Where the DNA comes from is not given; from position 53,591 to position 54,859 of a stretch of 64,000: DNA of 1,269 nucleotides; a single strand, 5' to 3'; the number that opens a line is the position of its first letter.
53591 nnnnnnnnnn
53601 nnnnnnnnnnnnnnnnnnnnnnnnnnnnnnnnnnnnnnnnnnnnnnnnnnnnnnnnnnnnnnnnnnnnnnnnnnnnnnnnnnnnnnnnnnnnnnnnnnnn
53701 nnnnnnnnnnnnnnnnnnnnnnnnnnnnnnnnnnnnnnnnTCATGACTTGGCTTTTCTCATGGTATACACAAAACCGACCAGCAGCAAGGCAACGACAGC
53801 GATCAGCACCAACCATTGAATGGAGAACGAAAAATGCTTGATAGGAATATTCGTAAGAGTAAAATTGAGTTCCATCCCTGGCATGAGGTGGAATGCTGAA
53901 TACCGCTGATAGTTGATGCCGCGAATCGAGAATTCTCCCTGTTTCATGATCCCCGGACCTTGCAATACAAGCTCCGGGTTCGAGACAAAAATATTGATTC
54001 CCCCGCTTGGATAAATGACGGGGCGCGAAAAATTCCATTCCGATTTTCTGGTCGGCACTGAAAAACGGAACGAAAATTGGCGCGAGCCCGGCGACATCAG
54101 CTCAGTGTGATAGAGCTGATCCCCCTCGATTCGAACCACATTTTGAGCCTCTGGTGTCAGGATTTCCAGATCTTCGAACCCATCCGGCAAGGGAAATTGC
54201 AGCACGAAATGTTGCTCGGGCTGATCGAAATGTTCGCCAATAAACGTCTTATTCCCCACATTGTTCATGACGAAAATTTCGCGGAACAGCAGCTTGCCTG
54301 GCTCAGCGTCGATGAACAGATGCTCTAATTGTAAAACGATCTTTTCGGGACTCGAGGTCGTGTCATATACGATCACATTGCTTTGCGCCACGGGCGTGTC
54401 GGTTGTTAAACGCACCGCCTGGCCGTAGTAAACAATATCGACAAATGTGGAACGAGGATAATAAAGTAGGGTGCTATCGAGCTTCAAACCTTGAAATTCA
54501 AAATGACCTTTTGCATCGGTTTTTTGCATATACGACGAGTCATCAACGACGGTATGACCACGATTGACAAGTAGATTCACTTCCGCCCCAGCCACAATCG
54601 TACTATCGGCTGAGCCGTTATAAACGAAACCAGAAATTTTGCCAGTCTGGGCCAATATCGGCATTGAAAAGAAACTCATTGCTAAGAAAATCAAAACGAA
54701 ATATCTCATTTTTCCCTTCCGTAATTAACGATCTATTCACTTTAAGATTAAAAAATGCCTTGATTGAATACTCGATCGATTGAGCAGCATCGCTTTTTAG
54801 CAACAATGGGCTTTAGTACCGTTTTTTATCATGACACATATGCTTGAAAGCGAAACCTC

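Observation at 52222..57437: Variant System-I cytochrome c maturation cluster (CcmE with CxxxY, no ccmH, C or D in cluster)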

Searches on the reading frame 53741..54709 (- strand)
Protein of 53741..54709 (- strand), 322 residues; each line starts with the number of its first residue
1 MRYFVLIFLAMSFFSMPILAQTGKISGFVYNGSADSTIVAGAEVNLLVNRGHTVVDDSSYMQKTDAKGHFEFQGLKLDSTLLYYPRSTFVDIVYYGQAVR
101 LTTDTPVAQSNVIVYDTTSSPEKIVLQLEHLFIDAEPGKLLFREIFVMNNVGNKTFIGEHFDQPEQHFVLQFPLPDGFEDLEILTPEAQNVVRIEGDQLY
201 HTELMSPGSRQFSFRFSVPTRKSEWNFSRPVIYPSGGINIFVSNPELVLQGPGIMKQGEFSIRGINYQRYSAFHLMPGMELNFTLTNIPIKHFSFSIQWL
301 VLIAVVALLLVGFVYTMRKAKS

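Call 3: search_protein_families(library=pfam, proteins=[window:53741-54709:-], max_evalue=0.01)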
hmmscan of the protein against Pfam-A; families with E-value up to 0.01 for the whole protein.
window:53741-54709:- (322 aa): 1 family
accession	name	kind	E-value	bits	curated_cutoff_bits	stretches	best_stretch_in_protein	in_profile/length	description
PF13620.12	CarboxypepD_reg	-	0.00023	21.9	32.3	0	25-77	2-47/82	Carboxypeptidase regulatory-like domain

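Call 10: find_homologous_proteins(query=window:53741-54709:-, max_evalue=0.001)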
Query window:53741-54709:- (322 aa): 43 proteins with E <= 0.001 among 1851 candidates.
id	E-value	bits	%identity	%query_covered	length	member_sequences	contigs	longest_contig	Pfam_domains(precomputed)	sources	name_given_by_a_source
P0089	1.7e-192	656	89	100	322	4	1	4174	-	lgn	-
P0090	4.8e-172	589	79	100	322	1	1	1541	-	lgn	-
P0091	1.8e-169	581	78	100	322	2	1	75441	-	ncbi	-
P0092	1.5e-165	568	76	100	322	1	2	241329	-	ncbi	-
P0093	1.4e-157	542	73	100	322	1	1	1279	-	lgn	-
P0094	8.7e-156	536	72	100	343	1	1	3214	-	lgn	-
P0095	1.3e-152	525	71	100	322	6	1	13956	PF13620.13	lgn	-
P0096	2.8e-145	501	67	100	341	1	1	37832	-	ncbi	-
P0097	4.9e-144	497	68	100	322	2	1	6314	-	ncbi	-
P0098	1.3e-142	493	70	95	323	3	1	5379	-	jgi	-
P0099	4.8e-141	487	68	96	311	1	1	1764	-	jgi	jgi:hypothetical protein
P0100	1.1e-139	483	64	100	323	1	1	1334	-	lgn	-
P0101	7.9e-139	480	66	99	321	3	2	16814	-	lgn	-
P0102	5.2e-138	477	65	99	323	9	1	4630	-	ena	-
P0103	9.8e-138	477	63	100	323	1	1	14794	-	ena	-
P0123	4.6e-101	356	52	99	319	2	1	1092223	-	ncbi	ncbi:MAG: hypothetical protein ACOY90_10170 [Candidatus Zhuqueibacterota bacterium]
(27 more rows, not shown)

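Call 13: find_encoding_contigs(protein=P0123, flank=10000, max_places=2)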
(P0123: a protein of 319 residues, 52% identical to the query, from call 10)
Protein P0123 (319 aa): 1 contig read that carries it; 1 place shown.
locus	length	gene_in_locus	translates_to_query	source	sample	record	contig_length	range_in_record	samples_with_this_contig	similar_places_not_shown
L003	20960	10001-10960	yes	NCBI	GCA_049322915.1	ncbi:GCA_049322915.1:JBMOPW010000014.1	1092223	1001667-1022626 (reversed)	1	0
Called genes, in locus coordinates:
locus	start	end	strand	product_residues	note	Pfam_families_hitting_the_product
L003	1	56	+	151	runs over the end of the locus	PF00908:dTDP_sugar_isom, PF14667:Polysacc_synt_C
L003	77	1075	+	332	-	PF01073:3Beta_HSD, PF01370:Epimerase, PF02719:Polysacc_synt_2, PF04321:RmlD_sub_bind, PF07993:NAD_binding_4, PF13460:NAD_binding_10, PF16363:GDP_Man_Dehyd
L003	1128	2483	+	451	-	PF03446:NAD_binding_2, PF03721:UDPG_MGDP_dh_N, PF00984:UDPG_MGDP_dh, PF03720:UDPG_MGDP_dh_C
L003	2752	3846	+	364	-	PF02350:Epimerase_2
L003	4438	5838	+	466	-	PF13727:CoA_binding_3, PF02397:Bac_transf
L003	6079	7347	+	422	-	PF02403:Seryl_tRNA_N, PF00587:tRNA-synt_2b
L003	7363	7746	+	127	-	PF03100:CcmE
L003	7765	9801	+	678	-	PF01578:Cytochrom_C_asm, PF16327:CcmF_C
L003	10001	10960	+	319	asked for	-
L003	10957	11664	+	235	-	PF00005:ABC_tran, PF13304:AAA_21 (weak)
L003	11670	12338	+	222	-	PF01061:ABC2_membrane, PF03379:CcmB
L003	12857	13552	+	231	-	-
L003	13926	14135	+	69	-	PF09855:Zn_ribbon_13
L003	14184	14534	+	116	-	PF10825:DUF2752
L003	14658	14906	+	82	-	-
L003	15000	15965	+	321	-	PF00781:DAGK_cat, PF19279:YegS_C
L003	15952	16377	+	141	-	PF01541:GIY-YIG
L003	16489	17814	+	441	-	PF13439:Glyco_transf_4, PF13579:Glyco_trans_4_4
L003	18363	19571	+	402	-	PF13439:Glyco_transf_4, PF13579:Glyco_trans_4_4, PF00534:Glycos_transf_1, PF13692:Glyco_trans_1_4, PF13524:Glyco_trans_1_2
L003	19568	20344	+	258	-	PF13489:Methyltransf_23, PF13847:Methyltransf_31 (weak), PF08241:Methyltransf_11, PF13649:Methyltransf_25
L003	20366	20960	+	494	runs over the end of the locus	PF01943:Polysacc_synt, PF13440:Polysacc_synt_3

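Call 36: search_protein_families(library=ncbifam, proteins=[window:53741-54709:-], max_evalue=0.01)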
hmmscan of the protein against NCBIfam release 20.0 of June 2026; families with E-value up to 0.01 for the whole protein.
window:53741-54709:- (322 aa): 0 families
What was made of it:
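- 53741..54709 (-): X: an unnamed ccm-linked protein of 322 aa with a signal peptide, three beta-sandwich domains, a C-terminal TM helix and no Cys. No Pfam or NCBIfam family; only a weak CarboxypepD_reg hit (calls 3, 36).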

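Call 46: predict_structure(alignment_id=A2)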
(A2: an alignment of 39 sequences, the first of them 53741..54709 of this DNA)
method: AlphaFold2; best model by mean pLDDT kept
length: 322 residues; sequences in the alignment: 39
mean_pLDDT: 90.4   pTM: 0.74
mean pLDDT of the five models: 90.4, 88.2, 88.1, 87.3, 83.5
residues with pLDDT >= 90: 233; 70-90: 75; 50-70: 14; < 50: 0
segments of 3 or more residues with pLDDT < 50: none
pLDDT, mean of each block of 10 residues (from residue 1): 85 63 94 92 95 87 96 94 94 92 94 95 91 94 95 94 91 92 88 92 92 95 92 89 94 92 93 88 92 68 94 88 64
secondary structure, 60 per line:
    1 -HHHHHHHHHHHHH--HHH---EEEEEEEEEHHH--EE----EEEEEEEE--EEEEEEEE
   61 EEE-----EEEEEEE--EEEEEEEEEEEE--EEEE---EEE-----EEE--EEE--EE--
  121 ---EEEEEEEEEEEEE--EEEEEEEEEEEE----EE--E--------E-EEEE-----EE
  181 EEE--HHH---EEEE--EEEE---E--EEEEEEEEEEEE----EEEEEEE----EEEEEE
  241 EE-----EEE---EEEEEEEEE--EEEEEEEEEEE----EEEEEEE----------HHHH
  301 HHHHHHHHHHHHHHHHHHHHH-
elements in order: H2-14 E23-31 E43-50 E53-63 E69-75 E78-89 E92-95 E99-101 E107-109 E112-114 E124-136 E139-150 E170-173 E179-183 E192-195 E198-201 E208-219 E224-230 E235-242 E248-250 E254-262 E265-275 E280-286 H297-321
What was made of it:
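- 53741..54709 (-): AF2 model with mean pLDDT 90.4 (call 46).
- On CcmI / CycH (considered for protein X): The AF2 model is all-beta outside the two terminal helices (call 46).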

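Call 56: find_related_loci(query=A2, collection=metagenome_contigs, flank=10000)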
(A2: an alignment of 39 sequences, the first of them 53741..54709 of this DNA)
Query A2 (322 aa) in metagenome_contigs; peptide patterns used: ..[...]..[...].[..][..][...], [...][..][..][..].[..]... (x = any residue, [..] = any of these).
159 stretches matched a pattern; 16 encode a relative of the query (tblastn E <= 1e-3); 16 distinct loci.
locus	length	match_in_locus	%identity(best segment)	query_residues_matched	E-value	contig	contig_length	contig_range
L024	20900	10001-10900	82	20-319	4e-174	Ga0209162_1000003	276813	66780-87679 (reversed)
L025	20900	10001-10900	82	20-319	4e-174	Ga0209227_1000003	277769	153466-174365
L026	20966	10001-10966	76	1-322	2e-173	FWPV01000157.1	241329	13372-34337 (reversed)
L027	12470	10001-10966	67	1-322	1e-152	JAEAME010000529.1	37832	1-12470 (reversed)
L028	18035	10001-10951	66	3-322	8e-146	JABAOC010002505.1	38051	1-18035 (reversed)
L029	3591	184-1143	63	1-322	2e-148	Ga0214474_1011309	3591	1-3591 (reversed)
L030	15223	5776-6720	63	1-318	1e-139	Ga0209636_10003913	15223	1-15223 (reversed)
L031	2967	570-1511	63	3-317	6e-145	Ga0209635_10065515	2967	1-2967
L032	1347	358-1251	65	17-316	4e-148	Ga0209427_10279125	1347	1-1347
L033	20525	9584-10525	60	7-317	1e-122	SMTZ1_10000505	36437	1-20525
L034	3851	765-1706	60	7-317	5e-125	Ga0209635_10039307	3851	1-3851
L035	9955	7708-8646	47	4-320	1e-101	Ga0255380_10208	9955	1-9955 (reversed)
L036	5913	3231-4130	49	18-319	2e-98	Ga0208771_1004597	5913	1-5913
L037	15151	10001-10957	48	2-321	2e-97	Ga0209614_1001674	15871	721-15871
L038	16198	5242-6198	48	2-321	2e-97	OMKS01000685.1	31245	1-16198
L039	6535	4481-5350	24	23-313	7e-22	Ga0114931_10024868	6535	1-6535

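Call 60: search_protein_families(library=pfam, proteins=[L037:12603-14522:+, L039:3933-4421:+], max_evalue=0.01)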
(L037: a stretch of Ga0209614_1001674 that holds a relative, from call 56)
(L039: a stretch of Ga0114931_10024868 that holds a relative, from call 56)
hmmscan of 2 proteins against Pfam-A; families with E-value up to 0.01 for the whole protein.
L037:12603-14522:+ (640 aa): 12 families
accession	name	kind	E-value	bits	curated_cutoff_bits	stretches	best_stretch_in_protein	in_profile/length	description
PF00578.27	AhpC-TSA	-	5.3e-26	91.4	26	1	495-616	1-123/124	AhpC/TSA family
PF08534.16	Redoxin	-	4.1e-23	82.2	26.6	1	497-623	4-137/148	Redoxin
PF13905.12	Thioredoxin_8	-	5.2e-15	56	27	1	519-614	1-94/94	Thioredoxin-like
PF00085.26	Thioredoxin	-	8.1e-11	42.3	23.5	1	519-571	18-68/103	Thioredoxin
PF13428.12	TPR_14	-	7.8e-09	35.8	23.5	0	422-453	6-37/44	Tetratricopeptide repeat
PF14559.12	TPR_19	-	3.7e-08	34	25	1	392-453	1-61/68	Tetratricopeptide repeat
PF13098.12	Thioredoxin_2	-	3.4e-06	27.8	27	1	518-623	4-96/104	Thioredoxin-like domain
PF00255.25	GSHPx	-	0.0012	18.8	27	1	501-582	3-84/108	Glutathione peroxidase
PF13432.12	TPR_16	-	0.0016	19.3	32.7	0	391-451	6-65/65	Tetratricopeptide repeat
PF13174.12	TPR_6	-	0.0049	17.9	26.3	0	264-286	11-33/33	Tetratricopeptide repeat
PF18108.7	QSOX_Trx1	-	0.0051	17.6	23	0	537-615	7-86/108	QSOX Trx-like domain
PF02630.20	SCO1-SenC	-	0.0078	16.6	22.8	0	500-559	2-63/134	SCO1/SenC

L039:3933-4421:+ (163 aa): 4 families
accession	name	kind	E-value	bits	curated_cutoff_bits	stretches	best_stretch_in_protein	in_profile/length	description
PF13240.11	Zn_Ribbon_1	-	3.7e-06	27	25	1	131-153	1-23/23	zinc-ribbon domain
PF24463.1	DUF7577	-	9.8e-06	25.5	28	1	129-154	2-27/27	Domain of unknown function (DUF7577)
PF12773.13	DZR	-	0.00035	21.1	27.3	1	132-154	1-23/45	Double zinc ribbon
PF17032.10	Zn_ribbon_15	-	0.0015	19.7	28.9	1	129-150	52-73/73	zinc-ribbon family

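Call 71: search_protein_representatives(alignment_id=A2)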
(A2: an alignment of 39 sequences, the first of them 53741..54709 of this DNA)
Query: 39 sequences, 321 profile positions. Proteins with E-value up to 0.001 (for the whole library): 3315; up to 1e-10: 1654; up to 1e-30: 175. The best 150 are listed.
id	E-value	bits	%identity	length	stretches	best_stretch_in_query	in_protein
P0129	5.0e-139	479.1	-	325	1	2-320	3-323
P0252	1.1e-59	218.5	-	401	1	8-319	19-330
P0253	1.1e-54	202.1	-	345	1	17-319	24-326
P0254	2.3e-54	201.0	-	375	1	1-312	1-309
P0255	4.3e-54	200.1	-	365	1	7-313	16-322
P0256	3.0e-53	197.3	-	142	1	185-319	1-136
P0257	5.5e-52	193.2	-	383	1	8-316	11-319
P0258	2.6e-51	190.9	-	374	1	11-312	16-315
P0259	2.6e-51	190.9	-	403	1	3-318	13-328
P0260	7.0e-51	189.5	-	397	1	4-315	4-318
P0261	9.7e-51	189.1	-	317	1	103-318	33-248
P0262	1.5e-50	188.5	-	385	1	6-319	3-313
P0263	2.8e-50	187.5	-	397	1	5-315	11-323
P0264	3.2e-49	184.1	-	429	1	5-313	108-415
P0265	3.3e-49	184.0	-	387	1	5-319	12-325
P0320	2.3e-36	141.8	-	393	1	5-319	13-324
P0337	4.4e-35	137.6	-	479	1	7-317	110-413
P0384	2.1e-32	128.8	-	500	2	22-290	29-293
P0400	7.0e-32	127.1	-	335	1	7-297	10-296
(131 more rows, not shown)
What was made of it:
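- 53741..54709 (-): The family has 3,315 representatives (call 71).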

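Call 72: find_encoding_contigs(protein=P0252, flank=8000, max_places=2)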
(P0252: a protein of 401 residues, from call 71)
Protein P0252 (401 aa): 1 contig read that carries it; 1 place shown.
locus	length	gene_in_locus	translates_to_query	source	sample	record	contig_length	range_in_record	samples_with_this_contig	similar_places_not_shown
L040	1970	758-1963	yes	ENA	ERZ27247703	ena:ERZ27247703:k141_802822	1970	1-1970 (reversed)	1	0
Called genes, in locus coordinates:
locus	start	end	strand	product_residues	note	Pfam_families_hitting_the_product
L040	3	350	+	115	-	?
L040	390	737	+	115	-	-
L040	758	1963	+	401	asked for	-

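Call 76: search_protein_families(library=ncbifam, proteins=[P0337, P0264], max_evalue=0.1)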
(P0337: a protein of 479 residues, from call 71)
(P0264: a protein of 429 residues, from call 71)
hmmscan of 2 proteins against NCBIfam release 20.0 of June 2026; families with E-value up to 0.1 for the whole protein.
P0337 (479 aa): 1 family
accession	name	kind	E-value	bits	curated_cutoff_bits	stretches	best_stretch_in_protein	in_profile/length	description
TIGR03142.1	cytochro_ccmI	equivalog_domain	3.1e-05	24.3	29.3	1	2-119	2-106/118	c-type cytochrome biogenesis protein CcmI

P0264 (429 aa): 2 families
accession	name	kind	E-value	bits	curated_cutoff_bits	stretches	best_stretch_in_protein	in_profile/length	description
TIGR03142.1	cytochro_ccmI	equivalog_domain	0.0003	21.1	29.3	1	7-119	7-105/118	c-type cytochrome biogenesis protein CcmI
NF058603.1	SCO2097_fam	equivalog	0.07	13.5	110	0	4-34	69-99/129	SCO2097 family morphological protein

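Call 78: find_encoding_contigs(protein=P0337, flank=8000, max_places=2)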
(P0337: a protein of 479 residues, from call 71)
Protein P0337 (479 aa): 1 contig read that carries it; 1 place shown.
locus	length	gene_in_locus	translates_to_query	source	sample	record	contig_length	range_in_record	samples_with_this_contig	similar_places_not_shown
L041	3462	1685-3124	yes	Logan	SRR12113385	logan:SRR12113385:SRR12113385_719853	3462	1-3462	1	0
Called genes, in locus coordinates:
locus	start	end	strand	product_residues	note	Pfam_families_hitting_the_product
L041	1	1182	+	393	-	?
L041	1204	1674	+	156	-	PF03918:CcmH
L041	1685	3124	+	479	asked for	PF13620:CarboxypepD_reg (weak)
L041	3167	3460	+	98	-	?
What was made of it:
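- P0337 lies directly after ccmH (call 78).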

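Call 80: find_encoding_contigs(protein=P0400, flank=8000, max_places=1)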
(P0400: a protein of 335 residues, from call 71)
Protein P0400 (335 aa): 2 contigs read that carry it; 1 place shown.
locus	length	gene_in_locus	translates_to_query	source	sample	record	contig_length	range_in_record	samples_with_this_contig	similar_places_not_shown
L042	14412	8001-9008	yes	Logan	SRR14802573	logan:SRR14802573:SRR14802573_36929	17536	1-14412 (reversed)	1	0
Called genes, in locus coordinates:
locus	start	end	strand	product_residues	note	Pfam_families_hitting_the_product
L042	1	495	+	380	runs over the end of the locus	PF03264:Cytochrom_NNT, PF14522:Cytochrome_C7 (faint)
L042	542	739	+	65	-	-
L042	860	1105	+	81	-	-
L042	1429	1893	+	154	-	PF00376:MerR (weak), PF13411:MerR_1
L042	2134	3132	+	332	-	PF22113:Mtrc-MtrF_II-IV_dom (faint), PF14522:Cytochrome_C7 (faint)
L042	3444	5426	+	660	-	PF02085:Cytochrom_CIII (faint), PF14537:Cytochrom_c3_2 (faint), PF22113:Mtrc-MtrF_II-IV_dom (faint), PF14522:Cytochrome_C7 (weak)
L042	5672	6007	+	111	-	PF03100:CcmE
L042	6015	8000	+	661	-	PF01578:Cytochrom_C_asm, PF16327:CcmF_C, PF05140:ResB (faint)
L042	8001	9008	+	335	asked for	PF13620:CarboxypepD_reg (weak)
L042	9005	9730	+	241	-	PF02463:SMC_N (faint), PF13476:AAA_23 (faint), PF13555:AAA_29 (weak), PF00005:ABC_tran, PF13401:AAA_22 (weak), PF13304:AAA_21 (weak)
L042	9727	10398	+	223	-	PF01061:ABC2_membrane, PF03379:CcmB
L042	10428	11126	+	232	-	PF01578:Cytochrom_C_asm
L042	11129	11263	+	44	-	-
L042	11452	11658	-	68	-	-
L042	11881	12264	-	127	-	PF02424:ApbE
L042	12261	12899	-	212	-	PF02424:ApbE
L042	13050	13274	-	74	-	-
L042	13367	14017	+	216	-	PF06439:3keto-disac_hyd (weak)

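Call 81: find_encoding_contigs(protein=P0320, flank=8000, max_places=1)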
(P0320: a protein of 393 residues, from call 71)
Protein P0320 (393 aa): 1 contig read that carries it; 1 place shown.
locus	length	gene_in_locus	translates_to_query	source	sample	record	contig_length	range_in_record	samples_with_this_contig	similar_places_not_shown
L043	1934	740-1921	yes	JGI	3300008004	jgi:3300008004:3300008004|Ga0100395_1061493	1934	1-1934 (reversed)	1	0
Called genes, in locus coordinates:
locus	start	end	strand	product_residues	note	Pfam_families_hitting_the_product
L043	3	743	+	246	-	PF16327:CcmF_C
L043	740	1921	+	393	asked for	-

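Call 97: fold_search(model_id=the predicted structure, library=pdb)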
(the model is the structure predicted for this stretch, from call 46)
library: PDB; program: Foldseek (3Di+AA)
matches with E <= 10: 1612; with E <= 0.001: 112
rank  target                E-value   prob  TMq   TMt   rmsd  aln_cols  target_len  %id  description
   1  6c26_1                5.5e-07  1.00  0.35  0.27  21.0       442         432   10  The Cryo-EM structure of a eukaryotic oligosaccharyl transferase complex (released 2018-01-31)
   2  3kpt_B                6.1e-07  1.00  0.20  0.18  20.0       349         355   14  Crystal structure of BcpA, the major pilin subunit of Bacillus cereus (released 2009-11-24)
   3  8agb_E                7.2e-07  1.00  0.37  0.29  20.3       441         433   12  Structure of yeast oligosaccharylransferase complex with lipid-linked oligosaccharide bound (released 2022-12-07)
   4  6s7t_E                1.0e-06  1.00  0.38  0.29  20.7       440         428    9  Cryo-EM structure of human oligosaccharyltransferase complex OST-B (released 2019-12-18)
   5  6ezn_A                1.1e-06  1.00  0.37  0.28  18.8       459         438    9  Cryo-EM structure of the yeast oligosaccharyltransferase (OST) complex (released 2018-01-17)
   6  3rkp_B                1.2e-06  1.00  0.21  0.20  19.3       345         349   14  Crystal structure of BcpA*(D312A), the major pilin subunit of Bacillus cereus (released 2012-05-30)
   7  7oci_A                1.4e-06  1.00  0.38  0.29  20.3       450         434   10  Cryo-EM structure of yeast Ost6p containing oligosaccharyltransferase complex (released 2022-02-16)
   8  3rkp_A                1.8e-06  1.00  0.20  0.19  19.0       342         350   15  Crystal structure of BcpA*(D312A), the major pilin subunit of Bacillus cereus (released 2012-05-30)
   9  3kpt_A                1.8e-06  1.00  0.19  0.18  20.0       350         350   15  Crystal structure of BcpA, the major pilin subunit of Bacillus cereus (released 2009-11-24)
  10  8pn9_E                2.4e-06  1.00  0.37  0.23  20.8       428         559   10  Structure of human oligosaccharyltransferase OST-A complex bound to NGI-1 (released 2024-05-08)
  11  4hss_A                5.9e-06  1.00  0.20  0.17  17.9       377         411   10  Structure of the Full-Length Major Pilin SpaD from Corynebacterium diphtheriae (released 2013-11-13)
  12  8wb8                  7.3e-06  1.00  0.19  0.17  17.3       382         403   12  Crystal Structure of the shaft pilin LrpA from Ligilactobacillus ruminis - orthorhombic form (released 2024-07-10)
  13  4hss_B                2.2e-05  0.99  0.21  0.17  18.6       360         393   10  Structure of the Full-Length Major Pilin SpaD from Corynebacterium diphtheriae (released 2013-11-13)
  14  6fpy_B                4.6e-05  1.00  0.32  0.19   7.7       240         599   10  Inter-alpha-inhibitor heavy chain 1, wild type (released 2019-02-27)
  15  6fpz_A                6.0e-05  1.00  0.32  0.19   7.7       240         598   10  Inter-alpha-inhibitor heavy chain 1, D298A (released 2019-02-27)
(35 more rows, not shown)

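Call 98: find_encoding_contigs(protein=P0384, flank=9000, max_places=2)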
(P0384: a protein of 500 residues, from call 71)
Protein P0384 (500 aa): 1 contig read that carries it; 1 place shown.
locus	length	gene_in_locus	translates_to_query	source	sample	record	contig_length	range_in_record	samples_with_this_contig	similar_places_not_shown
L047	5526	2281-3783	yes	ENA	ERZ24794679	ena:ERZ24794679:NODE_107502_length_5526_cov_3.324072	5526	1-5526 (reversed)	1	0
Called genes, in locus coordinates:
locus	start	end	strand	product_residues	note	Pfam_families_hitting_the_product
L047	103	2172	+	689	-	PF01578:Cytochrom_C_asm, PF16327:CcmF_C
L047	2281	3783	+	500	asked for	-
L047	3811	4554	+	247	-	PF00005:ABC_tran, PF13304:AAA_21 (faint)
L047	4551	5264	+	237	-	PF03379:CcmB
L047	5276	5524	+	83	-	?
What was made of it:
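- Five of five family representatives picked without reference to ccm sit directly downstream of ccmF (calls 72, 78, 80, 81, 98).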
